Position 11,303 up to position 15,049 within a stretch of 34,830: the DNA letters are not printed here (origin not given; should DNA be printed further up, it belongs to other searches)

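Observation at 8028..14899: Tandem pair of giant, membrane-tethered, single-ring ClpA/B-D1-like AAA+ proteins of unknown function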

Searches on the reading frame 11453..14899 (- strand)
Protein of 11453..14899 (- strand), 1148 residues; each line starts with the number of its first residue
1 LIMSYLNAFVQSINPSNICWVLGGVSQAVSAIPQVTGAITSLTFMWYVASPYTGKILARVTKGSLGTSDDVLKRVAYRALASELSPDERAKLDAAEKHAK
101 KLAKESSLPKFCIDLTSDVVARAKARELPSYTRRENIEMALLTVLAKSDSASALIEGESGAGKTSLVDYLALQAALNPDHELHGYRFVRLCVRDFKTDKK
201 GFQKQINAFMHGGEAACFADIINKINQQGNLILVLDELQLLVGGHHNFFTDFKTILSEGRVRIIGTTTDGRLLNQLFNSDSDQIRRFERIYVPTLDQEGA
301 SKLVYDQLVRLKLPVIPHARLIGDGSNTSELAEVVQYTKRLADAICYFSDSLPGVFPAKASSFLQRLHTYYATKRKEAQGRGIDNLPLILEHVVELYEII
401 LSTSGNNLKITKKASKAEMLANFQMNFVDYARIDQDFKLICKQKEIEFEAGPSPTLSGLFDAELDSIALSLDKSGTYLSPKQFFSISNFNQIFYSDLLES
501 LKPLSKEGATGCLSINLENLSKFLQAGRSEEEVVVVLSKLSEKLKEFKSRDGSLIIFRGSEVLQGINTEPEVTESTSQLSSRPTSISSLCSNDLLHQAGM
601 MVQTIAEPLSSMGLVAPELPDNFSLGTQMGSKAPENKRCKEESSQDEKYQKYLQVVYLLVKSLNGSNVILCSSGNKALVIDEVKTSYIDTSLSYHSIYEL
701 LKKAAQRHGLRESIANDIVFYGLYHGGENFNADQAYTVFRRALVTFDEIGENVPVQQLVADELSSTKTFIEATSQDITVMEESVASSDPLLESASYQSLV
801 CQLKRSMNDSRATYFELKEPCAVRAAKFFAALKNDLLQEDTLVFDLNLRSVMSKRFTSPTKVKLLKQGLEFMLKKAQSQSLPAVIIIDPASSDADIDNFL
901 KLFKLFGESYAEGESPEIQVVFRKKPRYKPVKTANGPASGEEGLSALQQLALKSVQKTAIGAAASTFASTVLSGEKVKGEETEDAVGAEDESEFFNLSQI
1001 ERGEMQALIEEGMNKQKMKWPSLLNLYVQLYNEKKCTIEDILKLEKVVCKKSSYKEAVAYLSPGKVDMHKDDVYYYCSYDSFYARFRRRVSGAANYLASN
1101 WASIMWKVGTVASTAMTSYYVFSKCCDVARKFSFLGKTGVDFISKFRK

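Call 3: search_protein_families(library=pfam, proteins=[window:11453-14899:-], max_evalue=1)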
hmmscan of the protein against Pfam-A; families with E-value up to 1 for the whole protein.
window:11453-14899:- (1148 aa): 8 families
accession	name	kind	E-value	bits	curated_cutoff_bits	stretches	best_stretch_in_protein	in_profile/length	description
PF13401.12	AAA_22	-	6.6e-09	36.6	27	1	151-264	6-119/130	AAA domain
PF00004.35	AAA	-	2.5e-05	25.2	21.2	1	154-278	2-119/131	ATPase family associated with various cellular activities (AAA)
PF13191.12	AAA_16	-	0.00022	22.2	32.6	1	141-176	15-50/167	AAA ATPase domain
PF05621.17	TniB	-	0.00029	20.8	22.4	1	140-294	25-186/189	Bacterial TniB protein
PF05729.18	NACHT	-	0.001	19.4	26.7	1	154-244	4-96/167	NACHT domain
PF08455.15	SNF2_assoc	-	0.0018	17.8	27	1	486-561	225-303/373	Bacterial SNF2 helicase associated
PF13555.12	AAA_29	-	0.0052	16.9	27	1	152-180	24-50/61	P-loop containing region of AAA domain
PF20720.3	nSTAND3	-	0.02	15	27.2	1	152-190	19-51/155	Novel STAND NTPase 3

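Call 4: search_protein_families(library=ncbifam, proteins=[window:11453-14899:-], max_evalue=1)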
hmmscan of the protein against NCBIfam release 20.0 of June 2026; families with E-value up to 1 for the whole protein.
window:11453-14899:- (1148 aa): 12 families
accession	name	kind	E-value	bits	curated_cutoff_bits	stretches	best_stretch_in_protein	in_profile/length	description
TIGR02639.1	ClpA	equivalog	3.6e-11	42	993.15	1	90-303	150-356/734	ATP-dependent Clp protease ATP-binding subunit ClpA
TIGR03345.1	VI_ClpV1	equivalog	2e-09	36.3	884.95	1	71-304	133-359/852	type VI secretion system ATPase TssH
NF008263.0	PRK11034.1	equivalog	5.1e-07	28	1350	1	96-294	157-348/758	ATP-dependent Clp protease ATP-binding subunit ClpA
NF008118.0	PRK10865.1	equivalog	7.1e-07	27.5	1417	1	104-293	157-339/857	ATP-dependent chaperone ClpB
NF033606.1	heat_AAA_ClpK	exception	1.3e-05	23.3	1900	1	98-294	255-446/949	heat shock survival AAA family ATPase ClpK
TIGR03346.1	chaperone_ClpB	equivalog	4.7e-05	21.9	1232.1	1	102-293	150-334/853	ATP-dependent chaperone ClpB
TIGR02928.1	TIGR02928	subfamily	0.0011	18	181.3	1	136-276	26-182/366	orc1/cdc6 family replication initiation protein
NF008509.0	PRK11426.1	equivalog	0.016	15.2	243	1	949-996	33-80/132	hypothetical protein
NF040713.1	ZapE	equivalog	0.025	13.8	140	1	150-241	52-129/344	cell division protein ZapE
NF001625.0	PRK00411.1-3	equivalog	0.064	11.9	501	1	136-276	45-198/415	ORC1-type DNA replication protein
NF033689.1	N2Fix_CO_CowN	equivalog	0.098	13.4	48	1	366-400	35-69/89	N(2)-fixation sustaining protein CowN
NF005115.0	PRK06547.1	equivalog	0.16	11.4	173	1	145-172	10-37/172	hypothetical protein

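Call 6: find_homologous_proteins(query=window:11453-14899:-, max_evalue=0.001)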
Query window:11453-14899:- (1148 aa): 3 proteins with E <= 0.001 among 8000 candidates.
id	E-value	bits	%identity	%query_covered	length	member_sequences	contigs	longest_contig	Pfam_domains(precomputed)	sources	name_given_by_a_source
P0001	0.0e+0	2305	100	91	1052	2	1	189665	PF00004.36,PF13401.13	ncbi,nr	ncbi:MAG: AAA family ATPase [Chlamydiales bacterium]|nr:AAA family ATPase [Chlamydiales bacterium]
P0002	0.0e+0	1603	65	100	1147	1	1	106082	PF13401.13,PF05621.18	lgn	-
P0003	6.4e-114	400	31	86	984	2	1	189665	-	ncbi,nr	ncbi:MAG: hypothetical protein L7U87_03345 [Chlamydiales bacterium]|nr:hypothetical protein [Chlamyd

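Call 7: search_solved_structures(query=window:11453-14899:-, max_evalue=0.01, show_alignments=2)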
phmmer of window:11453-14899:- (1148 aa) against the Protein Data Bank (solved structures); distinct sequences matched with E-value up to 0.01: 34.
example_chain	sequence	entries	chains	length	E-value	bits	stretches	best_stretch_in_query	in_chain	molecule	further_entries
1jbk_A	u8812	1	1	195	4.6e-07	31.3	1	108-294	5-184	CLPB PROTEIN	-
5wbw_A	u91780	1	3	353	9.1e-07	30.4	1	107-292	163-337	Heat shock protein 104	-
6amn_A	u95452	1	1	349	9.2e-07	30.3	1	107-292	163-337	Heat shock protein 104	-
5kne_A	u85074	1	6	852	3.2e-06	28.5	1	108-293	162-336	Heat shock protein 104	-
6n8t_A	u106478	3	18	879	3.4e-06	28.5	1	108-293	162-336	Heat shock protein 104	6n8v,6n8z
4d2q_A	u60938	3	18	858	3.5e-06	28.4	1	103-295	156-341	CLPB | CHAPERONE PROTEIN CLPB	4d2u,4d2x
6oax_C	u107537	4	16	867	3.6e-06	28.4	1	103-295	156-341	Hyperactive disaggregase ClpB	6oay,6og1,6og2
6og3_E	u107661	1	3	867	3.6e-06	28.4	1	103-295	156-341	Hyperactive disaggregase ClpB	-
5vjh_A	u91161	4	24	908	3.6e-06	28.4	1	108-293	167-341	Heat shock protein 104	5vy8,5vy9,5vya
6ahf_A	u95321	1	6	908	3.6e-06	28.4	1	108-293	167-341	Heat shock protein 104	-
3j3s_A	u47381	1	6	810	7.7e-06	27.3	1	114-296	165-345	Negative regulator of genetic competence ClpC/MecB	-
1ksf_X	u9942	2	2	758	8.6e-06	27.1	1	129-293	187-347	ATP-DEPENDENT CLP PROTEASE ATP-BINDING SUBUNIT CLPA | ClpA protein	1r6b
6uqe_A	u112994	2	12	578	8.7e-06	27.1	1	130-293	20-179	ATP-dependent Clp protease ATP-binding subunit ClpA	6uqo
6w1z_A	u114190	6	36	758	1.1e-05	26.8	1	129-293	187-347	ATP-dependent Clp protease ATP-binding subunit ClpA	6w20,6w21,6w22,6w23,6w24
4hse_A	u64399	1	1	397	1.1e-05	26.8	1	106-296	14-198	Chaperone protein ClpB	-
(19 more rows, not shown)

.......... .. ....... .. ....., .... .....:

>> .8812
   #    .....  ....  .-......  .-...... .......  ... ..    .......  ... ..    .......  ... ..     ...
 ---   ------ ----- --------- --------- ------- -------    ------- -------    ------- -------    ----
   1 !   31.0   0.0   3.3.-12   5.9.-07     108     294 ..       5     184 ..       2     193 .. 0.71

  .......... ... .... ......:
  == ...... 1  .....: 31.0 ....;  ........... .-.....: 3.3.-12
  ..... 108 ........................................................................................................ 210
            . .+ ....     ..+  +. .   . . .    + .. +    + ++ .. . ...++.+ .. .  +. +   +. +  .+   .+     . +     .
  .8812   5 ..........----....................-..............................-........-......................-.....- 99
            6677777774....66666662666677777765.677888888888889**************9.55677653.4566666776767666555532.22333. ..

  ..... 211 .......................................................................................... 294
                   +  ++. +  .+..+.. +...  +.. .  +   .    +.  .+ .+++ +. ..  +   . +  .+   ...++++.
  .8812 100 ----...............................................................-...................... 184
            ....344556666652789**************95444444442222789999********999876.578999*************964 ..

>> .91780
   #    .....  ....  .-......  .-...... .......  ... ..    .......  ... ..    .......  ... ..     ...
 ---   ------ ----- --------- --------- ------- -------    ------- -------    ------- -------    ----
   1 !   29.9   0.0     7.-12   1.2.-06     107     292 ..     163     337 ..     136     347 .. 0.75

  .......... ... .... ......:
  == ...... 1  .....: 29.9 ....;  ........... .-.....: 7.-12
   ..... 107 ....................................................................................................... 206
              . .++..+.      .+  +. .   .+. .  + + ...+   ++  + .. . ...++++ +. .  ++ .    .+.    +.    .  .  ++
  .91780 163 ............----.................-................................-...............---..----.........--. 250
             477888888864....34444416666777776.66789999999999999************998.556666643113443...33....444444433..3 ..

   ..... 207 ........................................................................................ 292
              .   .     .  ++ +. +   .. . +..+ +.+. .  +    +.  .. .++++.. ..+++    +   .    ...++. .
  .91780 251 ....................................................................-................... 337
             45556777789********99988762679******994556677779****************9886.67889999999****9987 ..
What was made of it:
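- Checked: PDB ClpB NBD1, E 5e-7 (call 7).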

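Call 9: find_encoding_contigs(protein=P0002, flank=10000, max_places=4)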
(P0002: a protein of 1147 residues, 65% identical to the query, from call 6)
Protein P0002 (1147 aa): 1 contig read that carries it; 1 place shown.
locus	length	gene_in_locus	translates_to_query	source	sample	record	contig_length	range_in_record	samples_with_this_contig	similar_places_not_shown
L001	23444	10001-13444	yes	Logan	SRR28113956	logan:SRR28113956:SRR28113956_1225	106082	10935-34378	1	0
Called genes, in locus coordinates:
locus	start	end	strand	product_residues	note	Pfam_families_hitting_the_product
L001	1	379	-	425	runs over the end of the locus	-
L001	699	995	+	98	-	-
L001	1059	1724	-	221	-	PF02586:SRAP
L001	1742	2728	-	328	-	PF00291:PALP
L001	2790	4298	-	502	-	PF01435:Peptidase_M48, PF00515:TPR_1 (faint), PF07719:TPR_2 (faint), PF13181:TPR_8 (faint)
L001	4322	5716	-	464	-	PF13433:Peripla_BP_5, PF13458:Peripla_BP_6, PF01094:ANF_receptor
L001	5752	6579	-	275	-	PF14819:QueF_N, PF14489:QueF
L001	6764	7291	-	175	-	PF02472:ExbD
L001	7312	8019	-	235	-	PF01618:MotA_ExbB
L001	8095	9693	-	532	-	-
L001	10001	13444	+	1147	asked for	PF05621:TniB (weak), PF13401:AAA_22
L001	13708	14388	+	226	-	PF02390:Methyltransf_4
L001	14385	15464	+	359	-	-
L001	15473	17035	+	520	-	PF00342:PGI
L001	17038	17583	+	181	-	-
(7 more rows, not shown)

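Call 32: predict_structure(alignment_id=A2)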
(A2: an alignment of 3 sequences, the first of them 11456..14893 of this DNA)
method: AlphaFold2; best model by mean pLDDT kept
length: 1146 residues; sequences in the alignment: 3
mean_pLDDT: 41.2   pTM: 0.28
mean pLDDT of the five models: 41.2, 41.0, 40.7, 39.7, 39.7
residues with pLDDT >= 90: 0; 70-90: 84; 50-70: 237; < 50: 825
segments of 3 or more residues with pLDDT < 50: 1-90, 92-94, 96-98, 100-294, 315-330, 351-356, 402-412, 423-513, 524-532, 549-554, 559-645, 662-695, 721-731, 746-749, 761-794, 852-858, 909-911, 924-1040, 1060-1080, 1082-1146
pLDDT, mean of each block of 10 residues (from residue 1): 29 29 25 27 30 32 33 38 42 47 37 38 34 39 30 26 37 45 36 31 34 27 25 26 25 25 27 31 29 52 64 42 35 65 69 53 74 72 68 70 36 54 43 30 23 23 27 25 26 30 31 49 47 54 55 48 32 21 23 26 31 31 24 26 46 57 46 33 32 51 57 58 44 56 52 56 28 26 25 47 57 61 65 75 69 48 69 74 77 69 55 66 38 24 27 28 29 22 22 28 38 35 44 44 55 57 40 41 46 39 33 29 33 38 35
secondary structure, 60 per line:
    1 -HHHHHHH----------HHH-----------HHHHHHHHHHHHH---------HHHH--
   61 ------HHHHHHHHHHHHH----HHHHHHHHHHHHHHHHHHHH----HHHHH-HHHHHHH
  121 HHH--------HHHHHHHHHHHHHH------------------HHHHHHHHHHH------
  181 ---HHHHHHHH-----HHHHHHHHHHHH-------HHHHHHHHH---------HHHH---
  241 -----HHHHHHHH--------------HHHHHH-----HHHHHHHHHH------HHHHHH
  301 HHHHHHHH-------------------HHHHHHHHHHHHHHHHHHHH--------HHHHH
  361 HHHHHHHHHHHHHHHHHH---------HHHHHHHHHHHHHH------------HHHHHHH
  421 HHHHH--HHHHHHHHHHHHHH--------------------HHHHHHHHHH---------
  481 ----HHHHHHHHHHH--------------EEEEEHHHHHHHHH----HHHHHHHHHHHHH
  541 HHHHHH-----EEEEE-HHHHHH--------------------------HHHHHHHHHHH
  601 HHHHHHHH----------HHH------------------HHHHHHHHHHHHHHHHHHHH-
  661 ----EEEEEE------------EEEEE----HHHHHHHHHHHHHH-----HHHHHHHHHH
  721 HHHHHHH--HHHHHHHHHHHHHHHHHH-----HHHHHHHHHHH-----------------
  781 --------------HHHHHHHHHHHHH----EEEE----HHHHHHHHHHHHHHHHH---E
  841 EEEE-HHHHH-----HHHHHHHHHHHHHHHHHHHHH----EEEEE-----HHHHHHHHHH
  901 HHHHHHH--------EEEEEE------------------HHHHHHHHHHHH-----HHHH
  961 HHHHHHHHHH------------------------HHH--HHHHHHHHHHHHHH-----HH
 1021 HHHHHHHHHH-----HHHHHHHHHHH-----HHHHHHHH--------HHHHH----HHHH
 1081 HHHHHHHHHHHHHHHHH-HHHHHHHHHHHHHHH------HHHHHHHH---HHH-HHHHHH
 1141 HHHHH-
elements in order (helices of 4 or more, strands of 3 or more residues): H2-8 H33-45 H55-58 H67-79 H84-103 H108-112 H114-123 H132-145 H164-174 H184-191 H197-208 H216-224 H234-237 H246-253 H268-273 H279-288 H295-308 H328-347 H356-378 H388-401 H414-425 H428-441 H462-471 H485-495 E510-514 H515-523 H528-546 E552-556 H558-563 H590-608 H640-659 E665-670 E683-687 H692-705 H711-727 H730-747 H753-763 H795-807 E812-815 H820-836 E840-844 H846-850 H856-876 E881-885 H891-907 E916-921 H940-951 H957-970 H1000-1013 H1019-1030 H1036-1046 H1052-1059 H1068-1072 H1077-1097 H1099-1113 H1120-1127 H1135-1145
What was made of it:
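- Tried and rejected: AlphaFold on full-length B with three sequences. pLDDT was 41, and even the ATPase domain was unresolved (call 32).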

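Call 34: find_related_loci(query=A5, collection=genome_contigs, flank=10000)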
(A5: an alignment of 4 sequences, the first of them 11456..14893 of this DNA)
Query A5 (1146 aa) in genome_contigs; peptide patterns used: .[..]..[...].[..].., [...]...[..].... (x = any residue, [..] = any of these).
41 stretches matched a pattern; 8 encode a relative of the query (tblastn E <= 1e-3); 8 distinct loci.
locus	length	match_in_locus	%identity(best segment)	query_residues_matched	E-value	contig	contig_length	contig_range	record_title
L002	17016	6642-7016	33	105-241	2e-9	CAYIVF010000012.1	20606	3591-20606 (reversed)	MAG TPA_asm: uncultured Candidatus Saccharibacteria bacterium isolate ERP119705_co5_43 genome assembly, contig: NODE_315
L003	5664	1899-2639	28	106-375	7e-8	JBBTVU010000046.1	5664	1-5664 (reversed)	MAG: Patescibacteria group bacterium isolate H43-bin138_1 H43_bin138_1_000000000046, whole genome shotgun sequence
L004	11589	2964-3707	26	105-375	1e-7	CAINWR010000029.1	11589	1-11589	MAG: Candidatus Staskawiczbacteria bacterium isolate LaPlata-a_bin-0908 genome assembly, contig: bin-0908:29/77, whole g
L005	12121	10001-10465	29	132-290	2e-7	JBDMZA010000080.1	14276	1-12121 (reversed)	MAG: Clostridiales bacterium isolate NRS2.bin.1 k97_53795, whole genome shotgun sequence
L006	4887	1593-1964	30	106-241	5e-6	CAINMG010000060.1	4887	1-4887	MAG: Candidatus Staskawiczbacteria bacterium isolate Loclat_bin-05836 genome assembly, contig: bin-05836:060/159, whole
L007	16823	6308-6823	25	122-295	8e-6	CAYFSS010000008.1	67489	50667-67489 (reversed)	MAG TPA_asm: uncultured Oscillospiraceae bacterium isolate ERP107106_co1_9 genome assembly, contig: NODE_264_length_6748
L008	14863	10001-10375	28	105-241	2e-5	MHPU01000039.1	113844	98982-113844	MAG: Candidatus Staskawiczbacteria bacterium RIFOXYD1_FULL_32_13 rifoxyd1_full_scaffold_71, whole genome shotgun sequenc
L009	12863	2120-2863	26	105-375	5e-8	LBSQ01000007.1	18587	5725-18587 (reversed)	MAG: Parcubacteria group bacterium GW2011_GWA2_37_10 US35_C0007, whole genome shotgun sequence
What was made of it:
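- Tried and rejected: The GTDB representative scan returned only ordinary Clp-like genes of Patescibacteria and Firmicutes (call 34).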

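Call 35: find_related_loci(query=A5, collection=metagenome_contigs, flank=10000)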
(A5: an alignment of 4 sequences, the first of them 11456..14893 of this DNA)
Query A5 (1146 aa) in metagenome_contigs; peptide patterns used: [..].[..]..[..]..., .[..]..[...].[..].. (x = any residue, [..] = any of these).
582 stretches matched a pattern, but none encodes a relative of the query by tblastn (E <= 1e-3).
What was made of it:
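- There is no member among 185,579 GTDB species representatives, and a pattern scan of JGI metagenome contigs found nothing (calls 34, 35).
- Tried and rejected: The JGI metagenome pattern scan returned nothing (call 35).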

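Call 50: search_protein_families(library=padloc, proteins=[window:11456-14893:-], max_evalue=1)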
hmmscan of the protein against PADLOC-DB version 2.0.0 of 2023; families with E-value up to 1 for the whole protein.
window:11456-14893:- (1146 aa): 1 family
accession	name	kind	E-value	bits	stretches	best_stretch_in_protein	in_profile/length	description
PDLC04140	mad8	-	0.00086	16.9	1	151-258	30-70/314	mads_8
